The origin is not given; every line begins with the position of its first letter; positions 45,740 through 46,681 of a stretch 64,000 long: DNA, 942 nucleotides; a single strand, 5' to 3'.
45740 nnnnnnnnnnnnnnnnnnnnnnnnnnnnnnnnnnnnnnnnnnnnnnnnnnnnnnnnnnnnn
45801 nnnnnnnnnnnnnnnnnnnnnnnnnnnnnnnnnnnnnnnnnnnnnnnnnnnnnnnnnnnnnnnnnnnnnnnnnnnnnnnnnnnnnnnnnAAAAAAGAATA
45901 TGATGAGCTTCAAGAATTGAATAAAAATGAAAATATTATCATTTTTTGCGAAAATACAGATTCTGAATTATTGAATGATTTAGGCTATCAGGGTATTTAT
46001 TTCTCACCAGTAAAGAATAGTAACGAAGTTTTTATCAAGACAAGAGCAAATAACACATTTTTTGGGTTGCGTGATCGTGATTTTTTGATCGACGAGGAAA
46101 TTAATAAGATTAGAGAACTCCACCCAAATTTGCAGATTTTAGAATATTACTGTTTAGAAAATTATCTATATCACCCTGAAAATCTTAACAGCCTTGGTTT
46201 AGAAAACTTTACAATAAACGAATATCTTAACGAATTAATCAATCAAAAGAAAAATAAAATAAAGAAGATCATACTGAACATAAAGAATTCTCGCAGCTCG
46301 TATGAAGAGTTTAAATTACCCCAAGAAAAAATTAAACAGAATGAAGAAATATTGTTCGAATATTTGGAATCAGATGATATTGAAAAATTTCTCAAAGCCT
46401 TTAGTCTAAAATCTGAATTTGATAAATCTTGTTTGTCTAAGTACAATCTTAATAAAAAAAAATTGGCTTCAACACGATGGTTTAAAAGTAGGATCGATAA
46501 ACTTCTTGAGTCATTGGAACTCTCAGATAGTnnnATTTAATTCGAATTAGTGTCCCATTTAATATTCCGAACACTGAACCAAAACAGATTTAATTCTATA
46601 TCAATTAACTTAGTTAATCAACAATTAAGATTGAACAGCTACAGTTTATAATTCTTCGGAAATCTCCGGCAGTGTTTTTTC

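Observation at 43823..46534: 903-aa single protein combining a PIN-like domain, long coiled coil and DUF4435/Toprim-like C-terminus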

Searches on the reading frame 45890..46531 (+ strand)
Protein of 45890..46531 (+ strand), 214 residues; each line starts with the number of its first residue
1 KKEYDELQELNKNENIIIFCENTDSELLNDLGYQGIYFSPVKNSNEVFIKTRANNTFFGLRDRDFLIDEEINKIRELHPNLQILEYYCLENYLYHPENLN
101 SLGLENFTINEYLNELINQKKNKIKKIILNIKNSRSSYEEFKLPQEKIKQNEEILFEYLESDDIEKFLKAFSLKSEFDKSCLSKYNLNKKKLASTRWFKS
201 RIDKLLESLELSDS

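Call 16: search_solved_structures(query=A2, max_evalue=10, show_alignments=3)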
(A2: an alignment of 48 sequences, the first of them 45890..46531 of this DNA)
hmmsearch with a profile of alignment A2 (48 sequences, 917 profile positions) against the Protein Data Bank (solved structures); distinct sequences matched with E-value up to 10: 58.
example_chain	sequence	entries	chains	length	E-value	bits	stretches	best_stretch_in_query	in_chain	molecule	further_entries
2lem_A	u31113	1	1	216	0.022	15.9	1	577-692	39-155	Apolipoprotein A-I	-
3s84_A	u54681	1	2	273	0.11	13.6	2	552-715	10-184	Apolipoprotein A-IV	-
6pfp_A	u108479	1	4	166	0.11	13.6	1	549-623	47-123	Myosin-7 fused to GP7 and EB1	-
9tlt_A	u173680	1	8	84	0.15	13.1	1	572-649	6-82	Sc-apCC-2-KLHL20-4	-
8qox_B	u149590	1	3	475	0.16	13.1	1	564-658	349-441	Conserved membrane protein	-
1aep_A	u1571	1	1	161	0.28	12.3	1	580-690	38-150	APOLIPOPHORIN III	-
1wpa_A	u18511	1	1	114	0.28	12.2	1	570-651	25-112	Occludin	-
4zry_B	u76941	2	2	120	0.31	12.1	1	581-657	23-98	Keratin, type II cytoskeletal 1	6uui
1ls4_A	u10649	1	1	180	0.35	11.9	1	580-690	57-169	Apolipophorin-III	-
8sdi_A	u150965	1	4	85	0.46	11.5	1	570-641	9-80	Tripartite motif-containing protein 45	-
7bqq_A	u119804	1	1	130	0.58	11.2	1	585-679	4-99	Gogy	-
3k2s_A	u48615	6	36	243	0.59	11.2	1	578-655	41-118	Apolipoprotein A-I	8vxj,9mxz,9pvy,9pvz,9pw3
3r2p_A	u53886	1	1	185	0.6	11.2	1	580-671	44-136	Apolipoprotein A-I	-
3s9g_A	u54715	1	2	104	0.62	11.1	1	556-621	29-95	Protein HEXIM1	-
5amo_A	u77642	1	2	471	0.64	11.1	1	577-713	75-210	NOELIN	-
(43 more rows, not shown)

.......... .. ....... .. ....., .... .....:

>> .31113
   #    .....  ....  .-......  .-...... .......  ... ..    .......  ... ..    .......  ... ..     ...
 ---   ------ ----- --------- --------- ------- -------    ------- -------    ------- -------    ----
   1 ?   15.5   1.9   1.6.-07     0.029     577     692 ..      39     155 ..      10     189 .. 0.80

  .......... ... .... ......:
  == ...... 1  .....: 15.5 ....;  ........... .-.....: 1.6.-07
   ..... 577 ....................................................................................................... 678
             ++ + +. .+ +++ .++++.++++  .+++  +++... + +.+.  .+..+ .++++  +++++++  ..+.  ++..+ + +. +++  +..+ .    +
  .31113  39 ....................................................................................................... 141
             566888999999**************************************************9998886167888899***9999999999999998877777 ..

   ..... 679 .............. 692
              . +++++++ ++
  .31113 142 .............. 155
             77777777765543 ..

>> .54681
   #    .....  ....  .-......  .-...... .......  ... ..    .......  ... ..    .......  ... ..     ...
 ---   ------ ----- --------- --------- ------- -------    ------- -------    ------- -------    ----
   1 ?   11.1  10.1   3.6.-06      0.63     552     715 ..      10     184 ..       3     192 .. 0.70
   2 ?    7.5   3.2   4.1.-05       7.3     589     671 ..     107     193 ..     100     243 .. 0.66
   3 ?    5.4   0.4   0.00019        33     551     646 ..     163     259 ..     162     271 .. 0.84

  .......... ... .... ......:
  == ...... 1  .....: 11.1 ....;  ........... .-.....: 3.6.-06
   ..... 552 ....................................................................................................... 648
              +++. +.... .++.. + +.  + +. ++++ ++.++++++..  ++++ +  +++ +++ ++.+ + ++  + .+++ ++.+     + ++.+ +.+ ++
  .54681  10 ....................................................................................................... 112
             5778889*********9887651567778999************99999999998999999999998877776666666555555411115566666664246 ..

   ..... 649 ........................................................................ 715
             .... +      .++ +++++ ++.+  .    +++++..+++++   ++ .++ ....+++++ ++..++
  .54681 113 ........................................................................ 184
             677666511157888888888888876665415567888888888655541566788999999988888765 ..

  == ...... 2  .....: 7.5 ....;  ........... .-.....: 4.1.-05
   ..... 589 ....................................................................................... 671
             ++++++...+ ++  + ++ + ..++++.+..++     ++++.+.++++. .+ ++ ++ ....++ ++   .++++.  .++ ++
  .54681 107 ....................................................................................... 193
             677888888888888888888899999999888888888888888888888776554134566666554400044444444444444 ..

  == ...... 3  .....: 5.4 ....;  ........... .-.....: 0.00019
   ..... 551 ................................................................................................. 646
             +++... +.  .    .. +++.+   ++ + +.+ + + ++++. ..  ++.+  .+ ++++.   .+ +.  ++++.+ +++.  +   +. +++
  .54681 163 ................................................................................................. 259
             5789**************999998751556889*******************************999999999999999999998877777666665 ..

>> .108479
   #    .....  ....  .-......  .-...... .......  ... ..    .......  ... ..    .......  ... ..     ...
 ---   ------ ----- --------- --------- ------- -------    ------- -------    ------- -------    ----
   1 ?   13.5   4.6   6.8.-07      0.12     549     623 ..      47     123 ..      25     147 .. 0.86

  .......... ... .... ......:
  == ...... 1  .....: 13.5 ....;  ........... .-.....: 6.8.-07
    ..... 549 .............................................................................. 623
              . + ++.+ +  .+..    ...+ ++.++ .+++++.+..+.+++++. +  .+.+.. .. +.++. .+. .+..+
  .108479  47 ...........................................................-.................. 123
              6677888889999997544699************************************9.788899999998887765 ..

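Call 26: predict_structure(alignment_id=A2)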
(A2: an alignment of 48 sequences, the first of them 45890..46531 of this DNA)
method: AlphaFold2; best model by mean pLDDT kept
length: 214 residues; sequences in the alignment: 48
mean_pLDDT: 92.7   pTM: 0.88
mean pLDDT of the five models: 92.7, 92.0, 91.7, 91.1, 90.8
residues with pLDDT >= 90: 178; 70-90: 25; 50-70: 8; < 50: 3
segments of 3 or more residues with pLDDT < 50: 212-214
pLDDT, mean of each block of 10 residues (from residue 1): 71 81 92 93 96 93 97 95 97 98 97 98 97 94 90 97 98 97 96 97 89 50
secondary structure, 60 per line:
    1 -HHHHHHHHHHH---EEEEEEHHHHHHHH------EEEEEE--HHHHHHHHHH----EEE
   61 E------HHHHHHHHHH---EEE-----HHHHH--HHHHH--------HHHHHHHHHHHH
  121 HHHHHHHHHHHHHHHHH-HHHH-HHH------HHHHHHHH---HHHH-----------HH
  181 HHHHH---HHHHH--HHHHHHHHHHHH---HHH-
elements in order: H2-12 E16-21 H22-29 E36-41 H44-53 E58-61 H68-77 E81-83 H89-93 H96-100 H109-137 H139-142 H153-160 H164-167 H179-185 H189-193 H196-207

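Call 30: fold_search(model_id=the predicted structure, library=pdb)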
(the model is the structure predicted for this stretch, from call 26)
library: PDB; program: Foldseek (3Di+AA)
matches with E <= 10: 452; with E <= 0.001: 0
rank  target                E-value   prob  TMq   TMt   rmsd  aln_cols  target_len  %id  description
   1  4dad                  3.0e-02  0.87  0.23  0.33   4.4        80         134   19  Crystal structure of a Putative pilus assembly-related protein (BPSS2195) from Burkholderia pseudomallei K96243 at 2.50  (released 2012-01-25)
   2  4dn6_A                6.1e-02  0.72  0.23  0.34   4.4        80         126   19  Crystal structure of a putative pilus assembly protein (cpaE) from Burkholderia thailandensis E264 at 2.80 A resolutio (released 2012-02-29)
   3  4dn6_B                7.7e-02  0.72  0.23  0.36   4.2        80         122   20  Crystal structure of a putative pilus assembly protein (cpaE) from Burkholderia thailandensis E264 at 2.80 A resolutio (released 2012-02-29)
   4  6lxu                  1.4e-01  0.60  0.22  0.14   4.6        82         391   16  Crystal structure of methionine gamma-lyase from Fusobacterium nucleatum (released 2021-02-17)
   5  7bqw_B                1.8e-01  0.41  0.22  0.15   4.8        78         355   17  Crystal structure of Methionine gamma-lyase from Fusobacterium nucleatum (released 2020-04-15)
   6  6zix_A                1.8e-01  0.14  0.27  0.28  20.3       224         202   15  Structure of RcsB from Salmonella enterica serovar Typhimurium bound to promoter P1flhDC in the presence of phosphomim (released 2021-02-17)
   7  5chy                  2.8e-01  0.38  0.22  0.32   4.9        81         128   16  STRUCTURE OF CHEMOTAXIS PROTEIN CHEY (released 1996-12-07)
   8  7w9h_A                3.1e-01  0.54  0.24  0.37   4.2        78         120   20  Crystal structure of the receiver domain of the transcription regulator FleR from Pseudomonas aeruginosa (released 2022-12-14)
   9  4l4u                  3.7e-01  0.57  0.24  0.15   4.6        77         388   19  Crystal structure of construct containing A. aeolicus NtrC1 receiver, central and DNA binding domains (released 2013-08-28)
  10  7pvk_A                3.7e-01  0.12  0.25  0.12  24.8       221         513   11  X-ray structure of dimeric PorX (T272A mutant), in complex with pGpG. (released 2022-12-14)
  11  3to5                  4.0e-01  0.25  0.21  0.32   5.4        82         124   16  High resolution structure of CheY3 from Vibrio cholerae (released 2012-09-12)
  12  5x2y_D                4.2e-01  0.28  0.21  0.13   6.1        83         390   13  Crystal structure of Pseudomonas putida methionine gamma-lyase C116H mutant without sulfate ion (released 2017-04-12)
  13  2rdm_B                4.5e-01  0.44  0.23  0.37   4.6        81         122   16  Crystal structure of response regulator receiver protein from Sinorhizobium medicae WSM419 (released 2007-10-09)
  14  2rdm_C                4.5e-01  0.44  0.24  0.37   4.7        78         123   17  Crystal structure of response regulator receiver protein from Sinorhizobium medicae WSM419 (released 2007-10-09)
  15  5x2v_D                4.7e-01  0.28  0.22  0.13   4.5        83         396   13  Crystal structure of Pseudomonas putida methionine gamma-lyase wild type without sulfate ion (released 2017-04-12)
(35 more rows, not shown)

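Call 39: find_homologous_proteins(query=A4, max_evalue=10)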
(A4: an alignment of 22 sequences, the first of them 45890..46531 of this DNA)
Query A4 (22 sequences) (214 aa, profile of the alignment): 69 proteins with E <= 10 among 7387 candidates.
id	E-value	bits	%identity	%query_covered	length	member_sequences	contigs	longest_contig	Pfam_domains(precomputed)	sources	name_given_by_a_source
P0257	1.8e-87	310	47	96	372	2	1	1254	-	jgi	jgi:hypothetical protein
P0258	3.3e-87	309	49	91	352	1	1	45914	-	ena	-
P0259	6.6e-85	302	51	91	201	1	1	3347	-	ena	-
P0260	2.0e-83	297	49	90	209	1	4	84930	-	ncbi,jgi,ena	-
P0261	6.6e-83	295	55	93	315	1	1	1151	-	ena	-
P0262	2.3e-81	290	50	91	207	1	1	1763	-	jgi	-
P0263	8.7e-76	272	48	89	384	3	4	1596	PF25497.2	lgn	-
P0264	2.3e-75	271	51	89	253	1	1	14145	-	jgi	jgi:internalin A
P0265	6.8e-75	269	46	90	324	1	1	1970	PF25497.2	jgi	jgi:hypothetical protein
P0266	7.9e-74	266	51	89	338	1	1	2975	PF25497.2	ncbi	-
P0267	4.0e-73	263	48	91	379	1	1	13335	PF25497.2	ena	-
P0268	7.3e-73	262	49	89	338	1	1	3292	PF25497.2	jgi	jgi:hypothetical protein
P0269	3.9e-72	260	48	89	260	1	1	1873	-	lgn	-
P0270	6.0e-72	259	46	91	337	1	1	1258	PF25497.2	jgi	jgi:hypothetical protein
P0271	1.1e-71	259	45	91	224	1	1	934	-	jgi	jgi:hypothetical protein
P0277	1.1e-63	232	41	90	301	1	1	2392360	-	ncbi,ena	-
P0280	3.6e-61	224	37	89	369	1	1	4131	PF13304.13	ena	-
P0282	8.8e-61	223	37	89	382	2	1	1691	-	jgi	jgi:hypothetical protein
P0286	2.1e-57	212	39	94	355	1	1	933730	PF00072.31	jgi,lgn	-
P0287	5.0e-57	211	43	92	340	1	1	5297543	-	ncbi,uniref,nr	ncbi:response regulator [Sphingobacterium faecium]|uniref:response regulator n=1 Tax=Sphingobacteriu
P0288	1.7e-56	209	34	90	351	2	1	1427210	PF00072.31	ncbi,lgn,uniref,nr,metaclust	ncbi:Response regulator receiver domain-containing protein [Mucilaginibacter sp. OK268]|uniref:respo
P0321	3.9e-36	142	40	59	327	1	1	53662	-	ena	-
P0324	5.2e-30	122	43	49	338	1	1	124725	-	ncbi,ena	-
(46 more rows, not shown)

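Call 40: search_protein_families(library=pfam, alignment_id=A4, max_evalue=10)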
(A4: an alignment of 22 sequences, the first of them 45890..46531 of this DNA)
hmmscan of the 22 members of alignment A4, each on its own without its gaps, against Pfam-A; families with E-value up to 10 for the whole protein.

A. member 1, window:45890-46531:+ (214 aa): 3 families
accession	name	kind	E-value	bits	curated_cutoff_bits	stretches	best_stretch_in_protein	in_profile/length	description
PF01180.27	DHO_dh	-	0.0025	17.5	27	1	98-159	65-127/291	Dihydroorotate dehydrogenase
PF16544.10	STAR_dimer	-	0.0094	15.9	26.3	1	66-77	32-43/53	Homodimerisation region of STAR domain protein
PF23254.1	KH_PARP14_8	-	0.18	12.1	27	1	1-25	16-40/66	PARP14-like, eighth type I KH domain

B. families by the number of members that match (of 22 scanned): 29 families (the first 25 are shown)
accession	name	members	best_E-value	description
PF03015.24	Sterile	4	0.065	Male sterility protein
PF12053.14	Par3_HAL_N_term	2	0.03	N-terminal of Par3 and HAL proteins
PF23737.1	HTH_71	2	0.22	HTH 3-helical bundle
PF00271.37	Helicase_C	2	0.4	Helicase conserved C-terminal domain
PF14491.11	DUF4435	1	0.0006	Protein of unknown function (DUF4435)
PF21778.2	DUF6873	1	0.0014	Family of unknown function (DUF6873)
PF01180.27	DHO_dh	1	0.0025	Dihydroorotate dehydrogenase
PF20632.2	CoV_NSP13_ZBD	1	0.003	Coronavirus Non-structural protein 13, zinc-binding domain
PF16544.10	STAR_dimer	1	0.0094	Homodimerisation region of STAR domain protein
PF06009.19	Laminin_II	1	0.023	Laminin Domain II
PF23147.2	GDH2_N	1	0.026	NAD-dependent glutamate dehydrogenase, N-terminal domain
PF11490.13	DNA_pol3_a_NII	1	0.027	DNA polymerase III polC-type N-terminus II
PF14493.12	HTH_40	1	0.037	Helix-turn-helix domain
PF16318.11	DUF4957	1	0.042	Domain of unknown function (DUF4957)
PF15127.11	SmAKAP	1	0.043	Small membrane A-kinase anchor protein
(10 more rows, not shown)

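Call 41: search_solved_structures(query=A4, max_evalue=10, show_alignments=3)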
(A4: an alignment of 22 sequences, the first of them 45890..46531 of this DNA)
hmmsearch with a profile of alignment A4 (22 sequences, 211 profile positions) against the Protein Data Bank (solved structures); distinct sequences matched with E-value up to 10: 1.
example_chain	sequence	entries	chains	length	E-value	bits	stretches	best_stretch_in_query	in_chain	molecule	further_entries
3kea_A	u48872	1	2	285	0.53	12.8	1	52-139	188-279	K1L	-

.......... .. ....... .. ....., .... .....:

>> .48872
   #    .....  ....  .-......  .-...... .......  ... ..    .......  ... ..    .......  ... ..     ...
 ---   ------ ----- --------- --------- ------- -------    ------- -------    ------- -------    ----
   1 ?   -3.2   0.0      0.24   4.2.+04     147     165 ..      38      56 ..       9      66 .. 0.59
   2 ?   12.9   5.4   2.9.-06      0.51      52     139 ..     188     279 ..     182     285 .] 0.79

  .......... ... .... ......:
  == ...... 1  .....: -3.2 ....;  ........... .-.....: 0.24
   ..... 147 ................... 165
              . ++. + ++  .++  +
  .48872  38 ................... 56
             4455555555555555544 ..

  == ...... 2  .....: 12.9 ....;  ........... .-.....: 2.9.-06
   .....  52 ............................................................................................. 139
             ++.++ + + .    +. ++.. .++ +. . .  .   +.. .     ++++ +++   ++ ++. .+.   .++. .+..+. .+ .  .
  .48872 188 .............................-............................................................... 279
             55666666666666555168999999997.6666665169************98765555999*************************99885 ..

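Call 42: search_protein_families(library=pfam, proteins=[P0280, P0263, P0266, P0287, P0288, P0277, P0260, P0286, P0321, P0324], max_evalue=1)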
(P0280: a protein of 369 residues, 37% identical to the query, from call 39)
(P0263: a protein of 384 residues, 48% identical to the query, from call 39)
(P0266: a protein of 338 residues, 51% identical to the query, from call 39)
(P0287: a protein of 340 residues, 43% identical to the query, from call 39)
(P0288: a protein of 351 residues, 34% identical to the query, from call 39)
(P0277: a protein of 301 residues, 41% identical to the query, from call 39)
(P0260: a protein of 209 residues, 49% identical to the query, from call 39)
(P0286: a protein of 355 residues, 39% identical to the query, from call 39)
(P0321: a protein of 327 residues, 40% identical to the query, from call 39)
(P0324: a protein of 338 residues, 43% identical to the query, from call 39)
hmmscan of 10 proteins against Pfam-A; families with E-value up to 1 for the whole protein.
P0280 (369 aa): 3 families
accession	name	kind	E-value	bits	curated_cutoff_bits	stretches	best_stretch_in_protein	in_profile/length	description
PF13304.12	AAA_21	-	1.1e-05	26.2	27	1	45-125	226-303/304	AAA domain, putative AbiEii toxin, Type IV TA system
PF13175.12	AAA_15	-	0.021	14.9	32.1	1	57-125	301-374/374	AAA ATPase domain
PF02198.23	SAM_PNT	-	0.13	12.7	24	1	101-144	5-48/83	Sterile alpha motif (SAM)/Pointed domain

P0263 (384 aa): 1 family
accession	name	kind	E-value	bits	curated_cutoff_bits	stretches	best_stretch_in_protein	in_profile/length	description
PF25497.1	COR-B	-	8.3e-32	110.4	27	1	37-178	2-144/145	C-terminal of Roc, COR-B domain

P0266 (338 aa): 2 families
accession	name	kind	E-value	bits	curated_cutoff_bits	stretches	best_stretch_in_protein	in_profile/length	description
PF25497.1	COR-B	-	3.1e-30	105.4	27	1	1-132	13-145/145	C-terminal of Roc, COR-B domain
PF03859.21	CG-1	-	0.11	12.7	23.5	0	59-100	55-96/116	CG-1 domain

P0287 (340 aa): 2 families
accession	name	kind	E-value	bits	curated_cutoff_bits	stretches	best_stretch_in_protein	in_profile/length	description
PF00072.30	Response_reg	-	6.5e-05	23.5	30.2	1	6-99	1-83/111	Response regulator receiver domain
PF05961.16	Chordopox_A13L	-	0.066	13.9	24.1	1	270-297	40-67/69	Chordopoxvirus A13L protein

P0288 (351 aa): 3 families
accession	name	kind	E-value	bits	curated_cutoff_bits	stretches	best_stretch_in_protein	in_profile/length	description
PF00072.30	Response_reg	-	2.2e-05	25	30.2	1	11-68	1-57/111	Response regulator receiver domain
PF21778.2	DUF6873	-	0.0054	16.5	27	1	148-262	20-126/228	Family of unknown function (DUF6873)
PF18949.5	DUF5693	-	0.12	11.2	29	1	237-320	82-166/609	Family of unknown function (DUF5693)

P0277 (301 aa): 1 family
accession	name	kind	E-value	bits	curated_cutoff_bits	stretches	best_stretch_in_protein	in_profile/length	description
PF02198.23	SAM_PNT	-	0.0036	17.7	24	1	36-77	8-49/83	Sterile alpha motif (SAM)/Pointed domain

P0260 (209 aa): 2 families
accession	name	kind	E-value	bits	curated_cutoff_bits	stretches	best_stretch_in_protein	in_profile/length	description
PF03015.24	Sterile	-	0.23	12.1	35.4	0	71-123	24-78/93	Male sterility protein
PF23737.1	HTH_71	-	0.52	10.7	27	0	81-102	5-25/50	HTH 3-helical bundle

P0286 (355 aa): 1 family
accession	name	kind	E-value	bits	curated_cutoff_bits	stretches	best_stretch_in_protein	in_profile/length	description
PF00072.30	Response_reg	-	6.7e-06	26.7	30.2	1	13-107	1-81/111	Response regulator receiver domain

P0321 (327 aa): 4 families
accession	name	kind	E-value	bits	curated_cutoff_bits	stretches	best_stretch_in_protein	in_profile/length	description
PF02463.25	SMC_N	-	4.6e-05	23.4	40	1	36-114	130-205/220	RecF/RecN/SMC N terminal domain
PF02198.23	SAM_PNT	-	0.0026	18.1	24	1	94-131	12-49/83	Sterile alpha motif (SAM)/Pointed domain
PF02981.21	FokI_D1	-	0.11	12.9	25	1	86-121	112-145/156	FokI, recognition domain, subdomain 1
PF23737.1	HTH_71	-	0.12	12.8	27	1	235-256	3-24/50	HTH 3-helical bundle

P0324 (338 aa): 1 family
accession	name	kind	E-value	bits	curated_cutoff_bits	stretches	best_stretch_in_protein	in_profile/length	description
PF08986.15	DUF1889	-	0.15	12.5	26.9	1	196-233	46-83/96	Domain of unknown function (DUF1889)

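Call 45: find_encoding_contigs(protein=P0277, flank=6000, max_places=1)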
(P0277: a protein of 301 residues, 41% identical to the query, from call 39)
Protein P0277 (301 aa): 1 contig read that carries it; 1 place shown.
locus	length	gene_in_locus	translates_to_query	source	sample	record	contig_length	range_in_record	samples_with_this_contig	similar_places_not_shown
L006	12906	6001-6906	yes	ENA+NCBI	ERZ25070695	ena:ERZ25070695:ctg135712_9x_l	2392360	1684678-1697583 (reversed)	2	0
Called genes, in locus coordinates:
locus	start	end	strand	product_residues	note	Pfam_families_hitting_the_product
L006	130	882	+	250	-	PF01904:DUF72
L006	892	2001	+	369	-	PF01544:CorA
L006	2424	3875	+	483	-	PF08811:DUF1800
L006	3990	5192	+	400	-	PF07394:DUF1501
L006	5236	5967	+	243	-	PF02463:SMC_N, PF13175:AAA_15, PF13514:AAA_27 (weak), PF13476:AAA_23, PF13555:AAA_29 (weak), PF13304:AAA_21 (weak)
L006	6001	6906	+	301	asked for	-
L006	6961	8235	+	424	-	PF00464:SHMT, PF00155:Aminotran_1_2 (weak)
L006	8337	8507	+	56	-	-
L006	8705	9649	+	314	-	PF01075:Glyco_transf_9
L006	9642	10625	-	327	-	PF00535:Glycos_transf_2, PF10111:Glyco_tranf_2_2, PF13506:Glyco_transf_21 (weak), PF13641:Glyco_tranf_2_3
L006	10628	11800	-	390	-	PF01075:Glyco_transf_9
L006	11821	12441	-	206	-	PF06835:LptC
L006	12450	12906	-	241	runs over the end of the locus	PF03309:Pan_kinase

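Call 46: find_encoding_contigs(protein=P0287, flank=6000, max_places=1)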
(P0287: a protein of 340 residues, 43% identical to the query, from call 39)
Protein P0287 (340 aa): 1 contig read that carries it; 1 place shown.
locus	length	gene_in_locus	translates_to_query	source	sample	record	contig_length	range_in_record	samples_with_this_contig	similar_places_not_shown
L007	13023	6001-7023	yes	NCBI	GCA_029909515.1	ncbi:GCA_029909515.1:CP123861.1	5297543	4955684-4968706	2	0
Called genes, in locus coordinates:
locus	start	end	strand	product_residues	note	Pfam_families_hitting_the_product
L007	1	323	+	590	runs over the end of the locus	PF05139:Erythro_esteras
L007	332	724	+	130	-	-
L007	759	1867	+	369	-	PF01527:HTH_Tnp_1, PF13384:HTH_23 (weak), PF13518:HTH_28 (faint), PF13551:HTH_29 (faint), PF13276:HTH_21, PF00665:rve, PF13683:rve_3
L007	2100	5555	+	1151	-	PF27260:Y4jQ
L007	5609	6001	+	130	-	-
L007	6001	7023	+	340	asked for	-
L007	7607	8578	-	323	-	-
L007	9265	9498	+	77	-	-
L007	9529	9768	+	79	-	-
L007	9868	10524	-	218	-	-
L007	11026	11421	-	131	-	-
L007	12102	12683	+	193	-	-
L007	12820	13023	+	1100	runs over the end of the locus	PF13715:CarbopepD_reg_2, PF07715:Plug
